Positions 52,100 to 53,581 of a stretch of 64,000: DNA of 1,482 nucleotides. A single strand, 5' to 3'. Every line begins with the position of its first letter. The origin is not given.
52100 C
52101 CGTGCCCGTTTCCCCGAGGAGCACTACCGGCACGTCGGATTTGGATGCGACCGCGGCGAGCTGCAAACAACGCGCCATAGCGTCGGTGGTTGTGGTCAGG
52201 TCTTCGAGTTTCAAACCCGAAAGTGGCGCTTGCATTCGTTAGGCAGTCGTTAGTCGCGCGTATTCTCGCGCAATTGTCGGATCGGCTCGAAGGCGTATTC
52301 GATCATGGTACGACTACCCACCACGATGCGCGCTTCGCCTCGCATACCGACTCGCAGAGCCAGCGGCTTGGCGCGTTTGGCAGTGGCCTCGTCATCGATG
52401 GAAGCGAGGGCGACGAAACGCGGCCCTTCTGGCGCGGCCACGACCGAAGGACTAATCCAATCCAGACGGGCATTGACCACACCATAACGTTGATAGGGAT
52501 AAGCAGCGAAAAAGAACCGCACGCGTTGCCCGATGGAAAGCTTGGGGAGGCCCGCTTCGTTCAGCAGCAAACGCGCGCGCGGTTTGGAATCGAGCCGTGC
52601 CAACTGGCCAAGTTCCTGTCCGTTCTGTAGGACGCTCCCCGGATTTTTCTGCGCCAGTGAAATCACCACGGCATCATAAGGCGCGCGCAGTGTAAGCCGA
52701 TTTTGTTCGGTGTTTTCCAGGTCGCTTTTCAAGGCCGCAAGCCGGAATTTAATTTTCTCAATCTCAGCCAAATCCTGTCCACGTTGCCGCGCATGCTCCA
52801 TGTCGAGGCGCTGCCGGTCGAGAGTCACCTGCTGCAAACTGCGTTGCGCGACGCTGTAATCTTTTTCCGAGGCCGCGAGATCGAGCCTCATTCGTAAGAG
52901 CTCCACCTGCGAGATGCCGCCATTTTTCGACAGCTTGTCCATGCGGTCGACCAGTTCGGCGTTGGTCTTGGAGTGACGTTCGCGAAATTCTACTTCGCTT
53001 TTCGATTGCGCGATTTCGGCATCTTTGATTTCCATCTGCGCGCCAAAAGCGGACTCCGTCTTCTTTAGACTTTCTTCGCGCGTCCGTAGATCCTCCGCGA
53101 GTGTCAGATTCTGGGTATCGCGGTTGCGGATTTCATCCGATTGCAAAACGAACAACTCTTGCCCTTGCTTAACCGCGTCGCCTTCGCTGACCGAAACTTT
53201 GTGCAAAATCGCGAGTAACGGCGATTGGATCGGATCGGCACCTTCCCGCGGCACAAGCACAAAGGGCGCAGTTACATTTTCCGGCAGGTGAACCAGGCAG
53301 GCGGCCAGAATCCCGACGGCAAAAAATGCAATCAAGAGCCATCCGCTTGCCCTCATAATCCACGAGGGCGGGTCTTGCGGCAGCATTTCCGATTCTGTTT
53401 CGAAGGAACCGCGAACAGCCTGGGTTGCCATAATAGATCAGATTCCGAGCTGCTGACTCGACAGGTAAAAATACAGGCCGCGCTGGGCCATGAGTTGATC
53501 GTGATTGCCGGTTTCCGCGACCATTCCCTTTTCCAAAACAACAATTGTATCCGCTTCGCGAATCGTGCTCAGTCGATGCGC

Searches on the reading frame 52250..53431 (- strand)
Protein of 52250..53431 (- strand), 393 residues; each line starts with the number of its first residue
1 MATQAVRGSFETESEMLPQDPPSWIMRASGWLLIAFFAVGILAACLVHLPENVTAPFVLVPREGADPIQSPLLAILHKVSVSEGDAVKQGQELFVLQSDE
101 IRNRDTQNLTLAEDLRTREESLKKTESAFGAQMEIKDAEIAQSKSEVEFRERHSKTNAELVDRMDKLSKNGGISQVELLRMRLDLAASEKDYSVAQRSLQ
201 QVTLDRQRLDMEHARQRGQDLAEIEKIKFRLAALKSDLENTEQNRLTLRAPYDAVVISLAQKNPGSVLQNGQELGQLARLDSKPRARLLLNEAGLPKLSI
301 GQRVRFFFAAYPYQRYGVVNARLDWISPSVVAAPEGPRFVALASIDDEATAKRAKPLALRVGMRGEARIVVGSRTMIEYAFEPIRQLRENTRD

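Call 5: search_protein_families(library=pfam, proteins=[window:52250-53431:-])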
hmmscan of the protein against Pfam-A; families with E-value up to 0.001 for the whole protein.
window:52250-53431:- (393 aa): 3 families
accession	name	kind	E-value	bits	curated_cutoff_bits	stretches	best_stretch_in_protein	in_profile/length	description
PF13437.12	HlyD_3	-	1.8e-14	54.8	22.2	1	247-357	1-103/106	HlyD family secretion protein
PF16576.10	HlyD_D23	-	4.9e-09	36.2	30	1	184-330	55-188/214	Barrel-sandwich domain of CusB or HlyD membrane-fusion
PF13533.13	Biotin_lipoyl_2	-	2.8e-05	24.2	29.8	1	67-96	2-31/32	Biotin-lipoyl like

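Call 6: search_protein_families(library=ncbifam, proteins=[window:52250-53431:-], max_evalue=1)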
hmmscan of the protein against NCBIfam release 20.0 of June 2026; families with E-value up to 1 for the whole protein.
window:52250-53431:- (393 aa): 17 families
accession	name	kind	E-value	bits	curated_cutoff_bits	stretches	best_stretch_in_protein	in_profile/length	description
TIGR01843.1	type_I_hlyD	subfamily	7.8e-40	137.1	208.65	2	112-386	131-413/422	HlyD family type I secretion periplasmic adaptor subunit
TIGR02971.1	heterocyst_DevB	subfamily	1.3e-11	44.5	129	1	76-320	27-276/327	ABC exporter membrane fusion protein, DevB family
TIGR01730.1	RND_mfp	subfamily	1.2e-10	40.9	94.9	2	222-332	109-216/322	efflux RND transporter periplasmic adaptor subunit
NF002939.0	PRK03598.1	equivalog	1.7e-10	40.6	393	1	76-328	55-282/332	secretion protein HlyD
TIGR00998.1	8a0101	subfamily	6.8e-08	31.8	390.8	1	78-312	55-269/334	EmrA/EmrK family multidrug efflux transporter periplasmic adaptor subunit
TIGR01000.1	bacteriocin_acc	subfamily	1.4e-07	30.8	258.85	2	175-380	245-449/457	bacteriocin secretion accessory protein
TIGR03794.1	NHLM_micro_HlyD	equivalog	2.4e-07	30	156.2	1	32-281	21-288/421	NHLP bacteriocin system secretion protein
TIGR01347.1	sucB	equivalog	0.0034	16.6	378.65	1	68-217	46-186/404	dihydrolipoyllysine-residue succinyltransferase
NF005117.0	PRK06549.1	equivalog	0.0036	17.9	159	1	59-102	56-98/130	acetyl-CoA carboxylase biotin carboxyl carrier protein subunit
NF008814.0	PRK11854.1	equivalog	0.011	14.2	722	1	68-151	46-123/637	pyruvate dehydrogenase complex dihydrolipoyllysine-residue acetyltransferase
NF047903.1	MmDecMmdC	equivalog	0.014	15.8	200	1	63-103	61-101/132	methylmalonyl-CoA decarboxylase subunit gamma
NF011715.0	PRK15136.1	equivalog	0.016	13.8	563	1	76-207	72-196/390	multidrug efflux MFS transporter periplasmic adaptor subunit EmrA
NF004547.1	PRK05889.1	equivalog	0.038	14.2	75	1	68-98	5-35/71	biotin/lipoyl-binding carrier protein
NF006079.0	PRK08225.1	equivalog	0.061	13.4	95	1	76-98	12-34/70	acetyl-CoA carboxylase biotin carboxyl carrier protein subunit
NF004173.0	PRK05641.1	equivalog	0.071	13.7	199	1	64-102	83-121/153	putative acetyl-CoA carboxylase biotin carboxyl carrier protein subunit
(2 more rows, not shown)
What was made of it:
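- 52250..53431 (-): HlyD-family membrane-fusion (periplasmic adaptor) protein of a type I secretion system. Pfam HlyD_3 and HlyD_D23; NCBIfam TIGR01843 at 7.8e-40 (calls 5, 6).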
